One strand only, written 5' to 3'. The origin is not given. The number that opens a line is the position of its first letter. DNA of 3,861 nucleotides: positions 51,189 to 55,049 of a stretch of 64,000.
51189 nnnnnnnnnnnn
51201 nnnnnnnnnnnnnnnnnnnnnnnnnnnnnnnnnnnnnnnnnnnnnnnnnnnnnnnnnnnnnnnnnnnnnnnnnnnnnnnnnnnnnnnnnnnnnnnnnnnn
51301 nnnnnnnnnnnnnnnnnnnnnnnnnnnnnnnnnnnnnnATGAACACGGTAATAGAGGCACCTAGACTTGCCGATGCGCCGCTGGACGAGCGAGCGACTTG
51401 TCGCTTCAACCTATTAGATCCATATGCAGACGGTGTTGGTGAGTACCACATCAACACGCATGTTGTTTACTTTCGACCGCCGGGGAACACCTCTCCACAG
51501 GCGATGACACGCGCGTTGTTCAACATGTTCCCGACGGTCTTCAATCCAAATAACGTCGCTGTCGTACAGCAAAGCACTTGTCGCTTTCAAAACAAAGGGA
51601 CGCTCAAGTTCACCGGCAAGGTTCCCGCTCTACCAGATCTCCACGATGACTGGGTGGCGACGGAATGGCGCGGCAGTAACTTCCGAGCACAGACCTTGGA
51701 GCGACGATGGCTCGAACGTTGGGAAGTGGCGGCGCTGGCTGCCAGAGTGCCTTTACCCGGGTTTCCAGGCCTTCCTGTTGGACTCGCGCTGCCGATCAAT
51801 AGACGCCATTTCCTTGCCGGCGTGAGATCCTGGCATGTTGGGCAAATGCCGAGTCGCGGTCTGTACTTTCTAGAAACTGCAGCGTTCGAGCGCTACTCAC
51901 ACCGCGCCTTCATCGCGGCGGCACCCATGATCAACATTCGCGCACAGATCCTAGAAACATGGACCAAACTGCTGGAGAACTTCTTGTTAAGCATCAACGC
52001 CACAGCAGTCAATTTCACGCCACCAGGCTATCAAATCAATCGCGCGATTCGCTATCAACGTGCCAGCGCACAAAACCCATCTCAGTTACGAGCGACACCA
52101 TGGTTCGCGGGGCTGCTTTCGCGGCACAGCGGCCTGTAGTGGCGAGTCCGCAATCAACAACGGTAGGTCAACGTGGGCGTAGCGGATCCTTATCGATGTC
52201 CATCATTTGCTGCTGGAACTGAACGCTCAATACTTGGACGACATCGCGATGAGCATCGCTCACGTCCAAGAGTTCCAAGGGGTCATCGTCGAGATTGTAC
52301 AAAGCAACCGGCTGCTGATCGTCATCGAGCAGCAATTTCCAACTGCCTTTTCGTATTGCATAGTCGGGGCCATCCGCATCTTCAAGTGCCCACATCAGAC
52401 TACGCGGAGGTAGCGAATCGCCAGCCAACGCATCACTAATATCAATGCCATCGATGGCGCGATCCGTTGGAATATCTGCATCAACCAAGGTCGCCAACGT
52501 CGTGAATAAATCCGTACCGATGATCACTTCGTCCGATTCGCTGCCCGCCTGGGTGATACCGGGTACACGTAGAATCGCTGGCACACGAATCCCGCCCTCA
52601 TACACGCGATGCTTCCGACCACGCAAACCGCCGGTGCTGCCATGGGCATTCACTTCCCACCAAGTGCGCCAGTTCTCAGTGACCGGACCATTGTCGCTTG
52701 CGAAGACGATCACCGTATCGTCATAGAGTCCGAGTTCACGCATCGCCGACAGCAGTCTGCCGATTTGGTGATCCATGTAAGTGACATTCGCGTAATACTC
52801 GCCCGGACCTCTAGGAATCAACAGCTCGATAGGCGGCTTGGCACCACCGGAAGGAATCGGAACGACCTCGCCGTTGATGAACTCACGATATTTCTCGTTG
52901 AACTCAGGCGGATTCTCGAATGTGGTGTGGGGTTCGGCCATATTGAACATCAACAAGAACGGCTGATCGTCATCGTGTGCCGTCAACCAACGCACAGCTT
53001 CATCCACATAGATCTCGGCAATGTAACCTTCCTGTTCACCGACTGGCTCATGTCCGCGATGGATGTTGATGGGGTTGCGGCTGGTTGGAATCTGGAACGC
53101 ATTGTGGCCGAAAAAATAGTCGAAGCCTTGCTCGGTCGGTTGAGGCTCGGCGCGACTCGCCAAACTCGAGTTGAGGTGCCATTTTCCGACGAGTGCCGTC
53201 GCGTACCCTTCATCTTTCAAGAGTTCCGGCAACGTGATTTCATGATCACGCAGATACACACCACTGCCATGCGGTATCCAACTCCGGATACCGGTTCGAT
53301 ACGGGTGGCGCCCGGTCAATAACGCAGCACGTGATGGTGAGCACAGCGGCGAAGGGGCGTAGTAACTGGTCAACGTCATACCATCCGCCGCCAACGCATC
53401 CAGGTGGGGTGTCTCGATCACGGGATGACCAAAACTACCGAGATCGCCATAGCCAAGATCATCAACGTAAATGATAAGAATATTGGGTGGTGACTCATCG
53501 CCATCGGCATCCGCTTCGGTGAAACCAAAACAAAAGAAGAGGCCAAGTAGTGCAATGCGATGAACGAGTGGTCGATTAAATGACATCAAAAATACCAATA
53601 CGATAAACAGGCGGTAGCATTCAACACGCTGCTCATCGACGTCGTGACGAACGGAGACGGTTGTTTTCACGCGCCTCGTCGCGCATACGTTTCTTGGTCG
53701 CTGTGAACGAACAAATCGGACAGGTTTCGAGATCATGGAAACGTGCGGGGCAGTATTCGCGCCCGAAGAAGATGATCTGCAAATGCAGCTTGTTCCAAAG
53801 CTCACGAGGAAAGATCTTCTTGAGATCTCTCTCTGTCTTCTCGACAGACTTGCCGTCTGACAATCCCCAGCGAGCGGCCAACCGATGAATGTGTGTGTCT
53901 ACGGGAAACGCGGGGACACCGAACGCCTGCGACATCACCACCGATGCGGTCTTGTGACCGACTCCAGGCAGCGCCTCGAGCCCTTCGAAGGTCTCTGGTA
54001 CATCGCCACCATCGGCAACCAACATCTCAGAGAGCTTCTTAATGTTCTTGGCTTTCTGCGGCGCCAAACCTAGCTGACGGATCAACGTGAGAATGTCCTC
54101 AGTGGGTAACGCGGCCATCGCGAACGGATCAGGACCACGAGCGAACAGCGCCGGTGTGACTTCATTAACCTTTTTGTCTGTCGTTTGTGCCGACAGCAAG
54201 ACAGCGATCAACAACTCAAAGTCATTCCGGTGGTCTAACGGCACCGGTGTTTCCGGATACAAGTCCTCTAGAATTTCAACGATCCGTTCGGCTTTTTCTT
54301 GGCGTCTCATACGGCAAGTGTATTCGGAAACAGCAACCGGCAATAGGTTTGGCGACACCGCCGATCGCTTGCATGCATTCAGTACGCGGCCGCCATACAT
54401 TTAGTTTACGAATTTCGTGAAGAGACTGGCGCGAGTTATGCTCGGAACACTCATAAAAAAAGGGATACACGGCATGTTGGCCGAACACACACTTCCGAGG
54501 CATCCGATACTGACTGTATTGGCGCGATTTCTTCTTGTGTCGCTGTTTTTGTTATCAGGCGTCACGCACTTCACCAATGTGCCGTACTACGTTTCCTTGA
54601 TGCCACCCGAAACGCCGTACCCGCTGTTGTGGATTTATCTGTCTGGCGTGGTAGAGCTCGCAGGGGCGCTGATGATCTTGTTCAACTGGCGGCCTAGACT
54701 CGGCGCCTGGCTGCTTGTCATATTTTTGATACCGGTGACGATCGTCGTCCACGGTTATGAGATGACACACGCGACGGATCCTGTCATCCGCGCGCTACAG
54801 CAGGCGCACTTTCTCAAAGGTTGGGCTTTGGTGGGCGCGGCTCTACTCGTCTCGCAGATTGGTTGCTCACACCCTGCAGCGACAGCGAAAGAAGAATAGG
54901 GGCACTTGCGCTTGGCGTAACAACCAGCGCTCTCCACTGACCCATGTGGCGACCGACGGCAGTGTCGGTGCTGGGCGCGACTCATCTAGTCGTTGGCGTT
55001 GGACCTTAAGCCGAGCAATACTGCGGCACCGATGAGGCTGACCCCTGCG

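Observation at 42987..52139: Orphan LuxR-linked 8-gene operon: six unknown proteins plus a cytoplasmic S8 subtilase, an LCAT-like lipase and a paralogous-domain protein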

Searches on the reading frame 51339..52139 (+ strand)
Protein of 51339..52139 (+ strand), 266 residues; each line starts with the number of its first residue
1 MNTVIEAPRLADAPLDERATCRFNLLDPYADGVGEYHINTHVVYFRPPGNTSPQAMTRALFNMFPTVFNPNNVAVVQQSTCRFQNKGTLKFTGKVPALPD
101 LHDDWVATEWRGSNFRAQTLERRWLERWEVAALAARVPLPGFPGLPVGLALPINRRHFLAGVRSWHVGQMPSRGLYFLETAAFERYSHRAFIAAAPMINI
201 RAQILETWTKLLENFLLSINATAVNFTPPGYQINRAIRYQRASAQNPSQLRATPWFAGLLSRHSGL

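Call 3: search_protein_families(library=pfam, proteins=[window:51339-52139:+], max_evalue=0.1)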
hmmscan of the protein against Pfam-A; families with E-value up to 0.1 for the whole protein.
window:51339-52139:+ (266 aa): 0 families

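Call 4: search_protein_families(library=padloc, proteins=[window:51339-52139:+], max_evalue=0.1)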
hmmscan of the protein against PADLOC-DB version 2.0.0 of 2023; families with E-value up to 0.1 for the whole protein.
window:51339-52139:+ (266 aa): 0 families

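Call 5: search_protein_families(library=ncbifam, proteins=[window:51339-52139:+], max_evalue=0.1)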
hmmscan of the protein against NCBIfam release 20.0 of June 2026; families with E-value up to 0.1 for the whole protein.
window:51339-52139:+ (266 aa): 0 families

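Call 7: search_protein_families(library=phrogs, proteins=[window:51339-52139:+], max_evalue=0.1)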
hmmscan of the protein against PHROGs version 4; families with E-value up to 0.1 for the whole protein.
window:51339-52139:+ (266 aa): 0 families

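Call 8: find_encoding_contigs(protein=window:51339-52139:+, flank=10000)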
Protein window:51339-52139:+ (266 aa): 1 contig read that carries it; 1 place shown.
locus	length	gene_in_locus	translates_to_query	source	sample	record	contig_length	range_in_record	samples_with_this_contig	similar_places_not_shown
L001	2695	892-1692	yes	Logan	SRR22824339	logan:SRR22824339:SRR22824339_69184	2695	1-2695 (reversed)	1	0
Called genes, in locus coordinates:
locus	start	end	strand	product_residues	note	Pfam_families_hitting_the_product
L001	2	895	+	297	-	?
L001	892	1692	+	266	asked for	-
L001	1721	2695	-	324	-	?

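Call 10: find_homologous_proteins(query=window:51339-52136:+)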
Query window:51339-52136:+ (266 aa): 7 proteins with E <= 0.001 among 4721 candidates.
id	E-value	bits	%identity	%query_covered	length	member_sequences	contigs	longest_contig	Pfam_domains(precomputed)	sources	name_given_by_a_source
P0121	9.0e-180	614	100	100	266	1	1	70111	-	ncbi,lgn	ncbi:MAG: hypothetical protein AAAFM81_00855 [Pseudomonadota bacterium]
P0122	7.7e-61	224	43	92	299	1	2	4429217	-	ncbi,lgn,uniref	ncbi:hypothetical protein R50072_08350 [Simiduia litorea]|uniref:hypothetical protein n=1 Tax=Simidu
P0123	7.5e-60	221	46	92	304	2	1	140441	-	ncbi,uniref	ncbi:hypothetical protein [Microbulbifer sp. TYP-18]|uniref:hypothetical protein n=1 Tax=Microbulbif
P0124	3.5e-59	219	43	92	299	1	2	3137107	-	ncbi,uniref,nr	ncbi:hypothetical protein QWY82_08340 [Simiduia curdlanivorans]|uniref:Uncharacterized protein n=1 T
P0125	1.6e-56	210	43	95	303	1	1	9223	-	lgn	-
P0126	6.2e-42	162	37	92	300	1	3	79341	-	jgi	-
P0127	2.0e-17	82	29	89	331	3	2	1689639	-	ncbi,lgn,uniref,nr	ncbi:hypothetical protein [Chryseobacterium sp. BIGb0232]|uniref:hypothetical protein n=1 Tax=Chryse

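Call 12: find_encoding_contigs(protein=P0122, flank=10000, max_places=2)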
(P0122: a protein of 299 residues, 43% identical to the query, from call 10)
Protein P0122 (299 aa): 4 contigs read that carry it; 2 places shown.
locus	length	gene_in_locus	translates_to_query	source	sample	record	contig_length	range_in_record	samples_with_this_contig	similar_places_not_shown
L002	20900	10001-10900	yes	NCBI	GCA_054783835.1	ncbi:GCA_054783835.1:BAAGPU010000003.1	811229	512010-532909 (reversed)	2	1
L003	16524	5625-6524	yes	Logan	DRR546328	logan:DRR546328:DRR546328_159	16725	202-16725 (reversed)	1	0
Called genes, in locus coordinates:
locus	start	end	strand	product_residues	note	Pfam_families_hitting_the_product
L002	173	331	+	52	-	-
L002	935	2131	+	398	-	PF01139:RtcB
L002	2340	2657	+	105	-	-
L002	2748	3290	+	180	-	PF01844:HNH, PF14279:HNH_5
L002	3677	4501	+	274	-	PF21724:DUF6861 (weak)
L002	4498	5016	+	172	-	-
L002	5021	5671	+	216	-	-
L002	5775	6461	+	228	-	-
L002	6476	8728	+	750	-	PF00082:Peptidase_S8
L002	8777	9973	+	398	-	PF00561:Abhydrolase_1 (weak), PF02450:LCAT, PF07819:PGAP1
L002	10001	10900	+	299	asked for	-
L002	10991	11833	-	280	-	PF03704:BTAD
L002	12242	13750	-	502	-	PF00501:AMP-binding, PF13193:AMP-binding_C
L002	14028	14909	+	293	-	PF18950:DUF5694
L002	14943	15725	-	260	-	PF00378:ECH_1, PF16113:ECH_2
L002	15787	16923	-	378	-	PF02515:CoA_transf_3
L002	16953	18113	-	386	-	PF02771:Acyl-CoA_dh_N, PF02770:Acyl-CoA_dh_M, PF00441:Acyl-CoA_dh_1, PF08028:Acyl-CoA_dh_2 (weak)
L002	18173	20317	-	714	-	PF00378:ECH_1, PF16113:ECH_2, PF02737:3HCDH_N, PF00725:3HCDH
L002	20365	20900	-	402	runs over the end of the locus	PF00108:Thiolase_N, PF00109:ketoacyl-synt (faint), PF22691:Thiolase_C_1 (faint), PF02803:Thiolase_C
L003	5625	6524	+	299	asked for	-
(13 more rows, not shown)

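Call 13: find_encoding_contigs(protein=P0123, flank=10000, max_places=2)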
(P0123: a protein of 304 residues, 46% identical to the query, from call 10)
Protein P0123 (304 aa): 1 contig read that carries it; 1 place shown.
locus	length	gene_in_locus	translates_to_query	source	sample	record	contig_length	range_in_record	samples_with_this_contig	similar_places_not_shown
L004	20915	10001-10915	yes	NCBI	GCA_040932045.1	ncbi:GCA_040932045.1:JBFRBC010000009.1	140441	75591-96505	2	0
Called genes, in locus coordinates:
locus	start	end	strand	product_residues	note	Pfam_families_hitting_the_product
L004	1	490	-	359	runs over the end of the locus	PF16697:Yop-YscD_cpl (faint), PF00498:FHA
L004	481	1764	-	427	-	PF00089:Trypsin (weak), PF13365:Trypsin_2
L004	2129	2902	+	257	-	PF03704:BTAD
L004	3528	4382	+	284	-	-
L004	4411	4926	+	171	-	-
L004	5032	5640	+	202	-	-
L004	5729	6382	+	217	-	-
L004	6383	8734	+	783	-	PF00082:Peptidase_S8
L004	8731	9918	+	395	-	PF00561:Abhydrolase_1 (faint), PF02450:LCAT, PF07819:PGAP1 (weak)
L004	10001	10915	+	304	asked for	-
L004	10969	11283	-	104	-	PF20075:DUF6471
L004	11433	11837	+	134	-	PF09938:DUF2170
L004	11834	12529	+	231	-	PF04012:PspA_IM30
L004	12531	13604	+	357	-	PF00520:Ion_trans (weak), PF07885:Ion_trans_2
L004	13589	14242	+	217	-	PF10679:DUF2491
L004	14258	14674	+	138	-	PF03994:DUF350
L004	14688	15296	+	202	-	PF06693:DUF1190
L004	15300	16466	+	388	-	PF03738:GSP_synth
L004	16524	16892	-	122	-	PF04304:DUF454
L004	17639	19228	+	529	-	-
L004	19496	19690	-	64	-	-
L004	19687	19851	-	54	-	-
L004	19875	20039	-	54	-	-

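Call 14: find_encoding_contigs(protein=P0127, flank=10000, max_places=2)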
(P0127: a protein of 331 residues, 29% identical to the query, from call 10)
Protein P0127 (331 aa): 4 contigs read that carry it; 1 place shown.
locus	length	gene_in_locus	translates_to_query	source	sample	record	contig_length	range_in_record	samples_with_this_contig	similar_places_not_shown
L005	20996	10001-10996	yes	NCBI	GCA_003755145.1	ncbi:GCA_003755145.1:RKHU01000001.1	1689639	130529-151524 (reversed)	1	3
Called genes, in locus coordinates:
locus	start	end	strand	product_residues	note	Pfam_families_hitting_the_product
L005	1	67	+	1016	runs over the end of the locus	PF04738:Lant_dehydr_N, PF14028:Lant_dehydr_C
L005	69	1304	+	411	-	PF20330:DUF6625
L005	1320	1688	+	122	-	PF03412:Peptidase_C39 (weak)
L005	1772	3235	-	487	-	PF00309:Sigma54_AID, PF04963:Sigma54_CBD, PF04552:Sigma54_DBD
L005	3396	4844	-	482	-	PF01336:tRNA_anti-codon, PF00152:tRNA-synt_2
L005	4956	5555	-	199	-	PF01066:CDP-OH_P_transf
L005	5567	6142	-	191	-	-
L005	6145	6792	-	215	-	-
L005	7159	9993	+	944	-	-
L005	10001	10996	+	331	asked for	-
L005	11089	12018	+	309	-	-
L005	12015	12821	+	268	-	PF12833:HTH_18, PF00165:HTH_AraC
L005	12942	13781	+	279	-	PF00106:adh_short, PF04321:RmlD_sub_bind (weak), PF08659:KR, PF23441:SDR (weak), PF13561:adh_short_C2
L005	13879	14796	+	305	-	PF12833:HTH_18, PF00165:HTH_AraC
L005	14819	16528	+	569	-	PF00144:Beta-lactamase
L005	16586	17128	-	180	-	PF01782:RimM (faint), PF05239:PRC, PF24986:PRC_RimM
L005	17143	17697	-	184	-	PF00886:Ribosomal_S16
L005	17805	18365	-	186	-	PF14903:WG_beta_rep (faint)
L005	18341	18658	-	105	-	-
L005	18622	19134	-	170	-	PF00881:Nitroreductase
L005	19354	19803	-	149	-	-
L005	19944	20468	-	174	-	PF10604:Polyketide_cyc2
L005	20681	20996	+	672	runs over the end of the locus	PF19310:TOP_N (weak), PF01432:Peptidase_M3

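Call 33: search_protein_families(library=pfam, proteins=[L005:7159-9993:+, L005:11089-12018:+, L002:3677-4501:+, L002:4498-5016:+, L002:5021-5671:+, L002:5775-6461:+, L004:3528-4382:+, L004:4411-4926:+, L004:5032-5640:+, L004:5729-6382:+], max_evalue=0.1)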
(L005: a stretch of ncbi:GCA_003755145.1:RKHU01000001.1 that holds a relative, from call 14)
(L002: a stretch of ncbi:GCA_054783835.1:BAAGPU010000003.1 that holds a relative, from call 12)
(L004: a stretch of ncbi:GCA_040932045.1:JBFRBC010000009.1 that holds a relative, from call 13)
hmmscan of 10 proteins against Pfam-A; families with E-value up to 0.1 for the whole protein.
L005:7159-9993:+ (944 aa): 0 families

L005:11089-12018:+ (309 aa): 1 family
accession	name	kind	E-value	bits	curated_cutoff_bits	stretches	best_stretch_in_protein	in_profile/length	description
PF08667.16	BetR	-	0.00036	21.1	21.6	1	11-70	16-75/148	BetR domain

L002:3677-4501:+ (274 aa): 2 families
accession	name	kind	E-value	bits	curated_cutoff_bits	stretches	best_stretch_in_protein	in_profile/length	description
PF21724.2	DUF6861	-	2.7e-06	27.4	28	1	35-103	12-78/194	Family of unknown function (DUF6861)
PF13441.11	Gly-zipper_YMGG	-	0.00092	19.3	28.9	1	69-104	4-41/45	YMGG-like Gly-zipper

L002:4498-5016:+ (172 aa): 0 families

L002:5021-5671:+ (216 aa): 0 families

L002:5775-6461:+ (228 aa): 0 families

L004:3528-4382:+ (284 aa): 1 family
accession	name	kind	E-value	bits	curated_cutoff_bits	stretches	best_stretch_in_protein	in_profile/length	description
PF21724.2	DUF6861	-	0.002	18.1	28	1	54-101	30-82/194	Family of unknown function (DUF6861)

L004:4411-4926:+ (171 aa): 0 families

L004:5032-5640:+ (202 aa): 1 family
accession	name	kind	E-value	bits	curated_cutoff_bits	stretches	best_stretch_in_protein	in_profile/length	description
PF05764.18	YL1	-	0.0098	16.5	29.2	1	25-112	36-120/239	YL1 nuclear protein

L004:5729-6382:+ (217 aa): 3 families
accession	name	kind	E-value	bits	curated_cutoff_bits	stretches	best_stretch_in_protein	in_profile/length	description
PF12205.13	GIT1_C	-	0.0098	16.6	25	1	175-214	43-81/110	G protein-coupled receptor kinase-interacting protein 1 C term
PF09498.15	DUF2388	-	0.082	13.4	25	0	193-212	39-58/70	Protein of unknown function (DUF2388)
PF21737.2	DUF6865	-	0.098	13.1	23.2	0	166-215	7-55/71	Family of unknown function (DUF6865)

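Call 34: predict_structure(alignment_id=A2)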
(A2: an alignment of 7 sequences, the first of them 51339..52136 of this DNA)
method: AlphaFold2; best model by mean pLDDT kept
length: 266 residues; sequences in the alignment: 7
mean_pLDDT: 78.8   pTM: 0.77
mean pLDDT of the five models: 78.8, 78.7, 70.7, 68.3, 55.3
residues with pLDDT >= 90: 98; 70-90: 95; 50-70: 41; < 50: 32
segments of 3 or more residues with pLDDT < 50: 1-14, 96-101, 137-146
pLDDT, mean of each block of 10 residues (from residue 1): 34 51 85 90 91 92 83 75 89 56 81 92 70 55 49 69 94 94 86 70 81 90 92 92 92 89 88
secondary structure, 60 per line:
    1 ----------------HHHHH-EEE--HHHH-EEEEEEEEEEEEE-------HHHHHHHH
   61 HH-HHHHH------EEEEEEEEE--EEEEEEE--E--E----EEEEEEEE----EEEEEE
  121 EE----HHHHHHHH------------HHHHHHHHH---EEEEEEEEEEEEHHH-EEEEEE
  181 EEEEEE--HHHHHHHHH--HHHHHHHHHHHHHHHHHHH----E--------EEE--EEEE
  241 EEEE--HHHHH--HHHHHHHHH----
elements in order: H17-21 E23-25 H28-31 E33-45 H53-62 H64-68 E75-83 E86-92 E103-110 E115-122 H127-134 H147-155 E159-170 E175-186 H189-197 H200-218 E232-234 E237-244 H247-251 H254-262

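Call 36: fold_search(model_id=the predicted structure, library=pdb)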
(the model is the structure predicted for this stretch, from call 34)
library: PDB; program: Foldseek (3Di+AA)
matches with E <= 10: 1087; with E <= 0.001: 31
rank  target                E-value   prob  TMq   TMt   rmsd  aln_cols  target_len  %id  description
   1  5zch_C                2.1e-04  1.00  0.38  0.57   5.6       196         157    9  Crystal structure of OsPP2C50 I267W:OsPYL/RCAR3 with (+)-ABA (released 2019-03-06)
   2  5zcu_C                2.6e-04  1.00  0.39  0.57   5.5       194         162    8  Crystal structure of RCAR3:PP2C wild-type with pyrabactin (released 2019-03-06)
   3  5e4d_A                3.4e-04  1.00  0.40  0.57   6.2       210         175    8  Hydroxynitrile lyase from the fern Davallia tyermanii in complex with benzoic acid (released 2016-10-12)
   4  5gwo_D                3.6e-04  1.00  0.38  0.55   5.8       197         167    9  Crystal structure of RCAR3:PP2C S265F/I267M with (+)-ABA (released 2017-09-13)
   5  5zch_D                3.6e-04  1.00  0.37  0.55   5.2       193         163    9  Crystal structure of OsPP2C50 I267W:OsPYL/RCAR3 with (+)-ABA (released 2019-03-06)
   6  3oqu_B                3.8e-04  1.00  0.40  0.59   5.2       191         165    8  Crystal structure of native abscisic acid receptor PYL9 with ABA (released 2011-09-14)
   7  6gq9_MODEL_1_A        3.8e-04  1.00  0.33  0.50   7.8       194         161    8  Solution structure of the hazel allergen Cor a 1.0401 (released 2019-06-19)
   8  3uqh_B                4.5e-04  1.00  0.38  0.57   5.4       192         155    9  Crystal structure of aba receptor pyl10 (apo) (released 2011-12-14)
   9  2flh_A                4.5e-04  1.00  0.31  0.51   8.2       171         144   11  Crystal structure of cytokinin-specific binding protein from mung bean in complex with cytokinin (released 2006-11-21)
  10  3rt0_D                4.8e-04  1.00  0.39  0.59   5.7       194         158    8  Crystal structure of PYL10-HAB1 complex in the absence of abscisic acid (ABA) (released 2011-06-22)
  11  5zcg_D                4.8e-04  1.00  0.38  0.54   5.6       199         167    8  Crystal structure of OsPP2C50 S265L/I267V:OsPYL/RCAR3 with (+)-ABA (released 2019-03-06)
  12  3oqu_A                5.1e-04  1.00  0.40  0.59   5.2       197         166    8  Crystal structure of native abscisic acid receptor PYL9 with ABA (released 2011-09-14)
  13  5zcg_C                5.4e-04  1.00  0.38  0.56   6.6       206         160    9  Crystal structure of OsPP2C50 S265L/I267V:OsPYL/RCAR3 with (+)-ABA (released 2019-03-06)
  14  3rt0_C                5.4e-04  1.00  0.35  0.49   5.9       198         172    8  Crystal structure of PYL10-HAB1 complex in the absence of abscisic acid (ABA) (released 2011-06-22)
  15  5e4m_A                5.7e-04  1.00  0.40  0.55   6.3       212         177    9  Hydroxynitrile lyase from the fern Davallia tyermanii in complex with p-hydroxybenzaldehyde (released 2016-10-05)
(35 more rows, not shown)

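Call 92: search_solved_structures(query=L005:7159-9990:+, max_evalue=0.01)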
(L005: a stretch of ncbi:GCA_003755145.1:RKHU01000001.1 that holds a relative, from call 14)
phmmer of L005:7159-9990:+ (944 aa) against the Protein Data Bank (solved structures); distinct sequences matched with E-value up to 0.01: 0.

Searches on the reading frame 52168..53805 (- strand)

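Call 112: search_protein_families(library=pfam, proteins=[window:52168-53805:-], max_evalue=0.0001)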
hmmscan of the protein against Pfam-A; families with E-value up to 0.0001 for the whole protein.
window:52168-53805:- (545 aa): 3 families
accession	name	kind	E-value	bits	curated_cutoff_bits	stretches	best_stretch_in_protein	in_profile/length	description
PF00884.28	Sulfatase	-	4.3e-62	210.6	25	1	107-442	1-300/301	Sulfatase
PF01663.27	Phosphodiest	-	8e-09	36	23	1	110-377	2-224/342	Type I phosphodiesterase / nucleotide pyrophosphatase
PF16347.10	SGSH_C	-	2.4e-07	31.5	29.3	1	398-535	8-149/154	N-sulphoglucosamine sulphohydrolase, C-terminal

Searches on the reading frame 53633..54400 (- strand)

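Call 112: search_protein_families(library=pfam, proteins=[window:53633-54400:-], max_evalue=0.0001)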
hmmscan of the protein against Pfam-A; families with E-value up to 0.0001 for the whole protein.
window:53633-54400:- (255 aa): 2 families
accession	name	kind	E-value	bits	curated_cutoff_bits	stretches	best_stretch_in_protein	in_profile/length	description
PF00730.31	HhH-GPD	-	2.1e-25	89.6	26.2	1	65-198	1-107/108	HhH-GPD superfamily base excision DNA repair protein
PF00633.29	HHH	-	4.6e-06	26.7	24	1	131-157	3-29/30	Helix-hairpin-helix motif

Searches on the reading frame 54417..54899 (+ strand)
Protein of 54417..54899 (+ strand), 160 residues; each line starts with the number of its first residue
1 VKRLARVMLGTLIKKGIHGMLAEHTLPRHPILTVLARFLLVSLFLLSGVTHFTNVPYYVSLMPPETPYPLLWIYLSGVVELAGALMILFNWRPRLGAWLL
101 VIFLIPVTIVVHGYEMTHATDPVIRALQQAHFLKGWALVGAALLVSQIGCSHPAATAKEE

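Call 112: search_protein_families(library=pfam, proteins=[window:54417-54899:+], max_evalue=0.0001)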
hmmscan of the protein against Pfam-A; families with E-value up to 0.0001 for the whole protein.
window:54417-54899:+ (160 aa): 4 families
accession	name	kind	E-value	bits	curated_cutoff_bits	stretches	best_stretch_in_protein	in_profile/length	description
PF07681.17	DoxX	-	3.9e-11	43.9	23.6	1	34-113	3-85/85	DoxX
PF13564.11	DoxX_2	-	7.6e-07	29.7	26.3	1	38-110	4-79/103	DoxX-like family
PF07291.16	MauE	-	1.8e-05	25.4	27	1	31-111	3-86/128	Methylamine utilisation protein MauE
PF05514.17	HR_lesion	-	3.4e-05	24.5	22.6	0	82-143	73-133/138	HR-like lesion-inducing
